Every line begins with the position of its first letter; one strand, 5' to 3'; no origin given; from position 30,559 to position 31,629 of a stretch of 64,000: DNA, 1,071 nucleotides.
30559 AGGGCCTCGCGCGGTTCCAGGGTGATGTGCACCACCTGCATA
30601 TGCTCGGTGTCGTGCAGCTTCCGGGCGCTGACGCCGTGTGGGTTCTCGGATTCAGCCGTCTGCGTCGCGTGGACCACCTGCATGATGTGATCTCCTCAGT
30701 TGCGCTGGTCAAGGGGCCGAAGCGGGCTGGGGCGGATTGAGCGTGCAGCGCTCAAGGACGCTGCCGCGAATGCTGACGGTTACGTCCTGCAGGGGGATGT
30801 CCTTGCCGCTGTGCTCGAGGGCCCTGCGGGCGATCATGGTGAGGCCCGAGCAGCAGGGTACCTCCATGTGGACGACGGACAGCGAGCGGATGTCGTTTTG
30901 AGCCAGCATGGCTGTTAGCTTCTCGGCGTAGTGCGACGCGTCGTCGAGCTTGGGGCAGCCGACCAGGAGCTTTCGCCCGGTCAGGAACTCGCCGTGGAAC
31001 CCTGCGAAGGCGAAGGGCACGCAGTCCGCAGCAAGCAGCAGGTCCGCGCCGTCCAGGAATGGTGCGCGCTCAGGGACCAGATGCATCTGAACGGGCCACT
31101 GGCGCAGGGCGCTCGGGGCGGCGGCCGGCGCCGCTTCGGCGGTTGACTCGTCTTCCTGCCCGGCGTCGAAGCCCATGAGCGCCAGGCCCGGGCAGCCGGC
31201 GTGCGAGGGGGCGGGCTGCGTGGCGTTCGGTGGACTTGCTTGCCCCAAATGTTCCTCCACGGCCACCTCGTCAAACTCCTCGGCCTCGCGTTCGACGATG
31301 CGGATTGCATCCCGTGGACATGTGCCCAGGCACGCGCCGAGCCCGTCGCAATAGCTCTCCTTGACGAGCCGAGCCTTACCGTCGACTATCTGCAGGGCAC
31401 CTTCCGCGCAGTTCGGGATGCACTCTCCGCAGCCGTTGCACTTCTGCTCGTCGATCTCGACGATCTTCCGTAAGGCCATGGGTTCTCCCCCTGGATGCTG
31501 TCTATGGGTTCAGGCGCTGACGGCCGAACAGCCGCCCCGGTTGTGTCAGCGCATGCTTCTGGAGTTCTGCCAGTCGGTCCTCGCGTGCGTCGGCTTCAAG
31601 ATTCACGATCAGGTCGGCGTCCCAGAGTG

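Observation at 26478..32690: Ten-gene Rrf2-led operon combining Hcp, a flavodiiron protein, rubredoxin, three desulforedoxin modules, ferredoxin, cupin and an HD protein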

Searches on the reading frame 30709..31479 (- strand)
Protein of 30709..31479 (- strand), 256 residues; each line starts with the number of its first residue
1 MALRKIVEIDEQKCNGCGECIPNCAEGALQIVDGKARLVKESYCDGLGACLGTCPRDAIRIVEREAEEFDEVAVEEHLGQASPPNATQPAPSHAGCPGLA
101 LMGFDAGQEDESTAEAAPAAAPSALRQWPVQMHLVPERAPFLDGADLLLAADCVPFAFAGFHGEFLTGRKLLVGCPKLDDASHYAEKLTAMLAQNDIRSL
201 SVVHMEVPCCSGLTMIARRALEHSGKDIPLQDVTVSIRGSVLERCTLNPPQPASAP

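Call 3: search_protein_families(library=pfam, proteins=[window:30709-31479:-], max_evalue=0.01)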
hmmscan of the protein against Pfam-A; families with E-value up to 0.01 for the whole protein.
window:30709-31479:- (256 aa): 9 families
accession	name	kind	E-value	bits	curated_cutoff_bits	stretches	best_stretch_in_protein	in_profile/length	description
PF12837.12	Fer4_6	-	5.5e-09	36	25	1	6-29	1-24/24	4Fe-4S binding domain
PF00037.32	Fer4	-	2.6e-08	33.8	21.1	2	7-28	1-22/24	4Fe-4S binding domain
PF13237.11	Fer4_10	-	1.9e-07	31.3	25.5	1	7-55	2-53/53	4Fe-4S dicluster domain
PF14697.11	Fer4_21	-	3e-07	30.9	35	1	8-60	2-58/59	4Fe-4S dicluster domain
PF12838.12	Fer4_7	-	8.2e-07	29.8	27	1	13-58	1-52/52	4Fe-4S dicluster domain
PF13187.11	Fer4_9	-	1.9e-05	25.1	27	1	13-59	1-52/52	4Fe-4S dicluster domain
PF25160.1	LdpA_Fe-S-bd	-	3.5e-05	23.9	27.6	1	7-30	21-44/49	LdpA Fe-S cluster-binding domain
PF12797.12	Fer4_2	-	0.0015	18.8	24.5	1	6-25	2-21/22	4Fe-4S binding domain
PF13484.11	Fer4_16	-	0.0034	18.6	30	0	13-32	1-20/66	4Fe-4S double cluster binding domain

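Call 6: search_protein_families(library=ncbifam, proteins=[window:30709-31479:-], max_evalue=0.01)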
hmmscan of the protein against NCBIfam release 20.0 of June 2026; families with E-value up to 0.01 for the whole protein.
window:30709-31479:- (256 aa): 57 families (the best 25 are shown)
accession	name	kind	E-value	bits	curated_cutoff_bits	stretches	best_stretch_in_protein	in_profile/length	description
TIGR02700.1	flavo_MJ0208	hypoth_equivalog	3.3e-09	36.4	251.35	1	8-60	144-195/234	dihydromethanopterin reductase (acceptor)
NF040864.1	HgcB_ferredoxin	equivalog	3.6e-09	36.3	99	1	7-61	9-63/93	mercury methylation ferredoxin HgcB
TIGR02179.1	PorD_KorD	subfamily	6e-09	35.9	60.05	1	9-64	22-77/78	2-oxoacid:acceptor oxidoreductase, delta subunit, pyruvate/2-ketoisovalerate family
TIGR01944.1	rnfB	subfamily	5.3e-08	32.6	68.7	1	4-67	105-168/190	RnfABCDGE type electron transport complex subunit B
NF040770.1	hetero_SS_HdrA2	exception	6.9e-08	31.1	1100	1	8-67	573-631/777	CoB-CoM heterodisulfide reductase HdrA2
NF005503.0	PRK07118.1-2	equivalog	7.6e-08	31.9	252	2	14-66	140-191/292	RnfABCDGE type electron transport complex subunit B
NF043069.1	T4HPD_activ_SAM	equivalog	1.7e-07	30.9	425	1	7-67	46-105/299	trans-4-hydroxy-L-proline dehydratase activase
NF040684.1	PorD_Arch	equivalog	2.7e-07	30.6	120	1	9-63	29-83/85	pyruvate synthase subunit PorD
NF045766.1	PhenlGlyoxDHPadI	equivalog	2.7e-07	29.7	700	1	6-76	80-149/443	NADH-dependent phenylglyoxylate dehydrogenase subunit beta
NF038196.1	ferrodoxin_EFR1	subfamily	3.5e-07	30.5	75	1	9-64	182-234/242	EFR1 family ferrodoxin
TIGR04041.1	activase_YjjW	hypoth_equivalog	4e-07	29.7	250.2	1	12-59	41-87/276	YjjW family glycine radical enzyme activase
NF041891.1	hdrA_Methbact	equivalog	5.3e-07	28.2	1300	1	6-67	566-626/762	ferredoxin:CoB-CoM heterodisulfide reductase subunit HdrA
NF009451.0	PRK12809.1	equivalog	7.9e-07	27.7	1154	1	6-89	79-164/639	formate-dependent uric acid utilization protein YgfT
TIGR03294.1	FrhG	equivalog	1.2e-06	28.4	245.5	1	9-59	171-220/228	coenzyme F420 hydrogenase subunit gamma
NF043039.1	HgcAB_like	equivalog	1.7e-06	27.9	285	1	7-60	295-350/350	HgcAB-like fusion protein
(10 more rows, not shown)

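Call 24: search_solved_structures(query=window:30709-31479:-, max_evalue=1)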
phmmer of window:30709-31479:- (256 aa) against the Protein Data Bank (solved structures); distinct sequences matched with E-value up to 1: 75 (the best 60 are shown).
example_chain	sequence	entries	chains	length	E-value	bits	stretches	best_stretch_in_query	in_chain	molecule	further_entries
9sw6_G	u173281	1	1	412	2e-15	60.5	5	40-69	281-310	Polyferredoxin protein MvhB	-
7np8_A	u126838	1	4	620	3e-08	36.9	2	5-63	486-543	Coenzyme F420-dependent sulfite reductase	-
7npa_A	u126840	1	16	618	5.7e-06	29.5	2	6-61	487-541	Coenzyme F420-dependent sulfite reductase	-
9r51_C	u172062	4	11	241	1.8e-05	27.8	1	9-58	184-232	F420-reducing [NiFe]-hydrogenase from Methanothermococcus thermolithotrophicus subunit gam | F420-reducing [NiFe]-hydrogenase from Methanothermococcus thermolit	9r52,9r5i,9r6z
7zc6_B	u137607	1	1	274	9.1e-05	25.5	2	14-62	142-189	RnfB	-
5odc_A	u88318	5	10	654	0.00012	25.1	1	6-59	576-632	Heterodisulfide reductase, subunit A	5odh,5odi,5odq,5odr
9mqx_E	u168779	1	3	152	0.00039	23.5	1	4-66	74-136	Fe-S-cluster-containing hydrogenase subunit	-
8ahx_B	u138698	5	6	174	0.00051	23.1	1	6-65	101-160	Ion-translocating oxidoreductase complex subunit B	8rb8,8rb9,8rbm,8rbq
8rvu_a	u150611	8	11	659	0.00053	23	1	8-60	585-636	H(2):CoB-CoM heterodisulfide,ferredoxin reductase subunit A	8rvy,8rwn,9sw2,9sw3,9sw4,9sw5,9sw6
8a6t_B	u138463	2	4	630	0.0006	22.9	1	7-59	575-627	Electron bifurcating hydrogenase subunit HydB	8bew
9sfi_U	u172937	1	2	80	0.00062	22.8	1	29-62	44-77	4Fe-4S binding protein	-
8rvv_A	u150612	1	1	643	0.00072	22.6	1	8-59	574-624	H(2):CoB-CoM heterodisulfide,ferredoxin reductase subunit A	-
9sfi_O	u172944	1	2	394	0.00078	22.5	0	7-61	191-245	Ferredoxin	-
7p5h_B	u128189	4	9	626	0.0018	21.3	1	9-62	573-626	Fe-hydrogenase, subunit beta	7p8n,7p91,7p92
6qgr_G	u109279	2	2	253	0.0021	21.1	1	9-71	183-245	Coenzyme F420 hydrogenase subunit gamma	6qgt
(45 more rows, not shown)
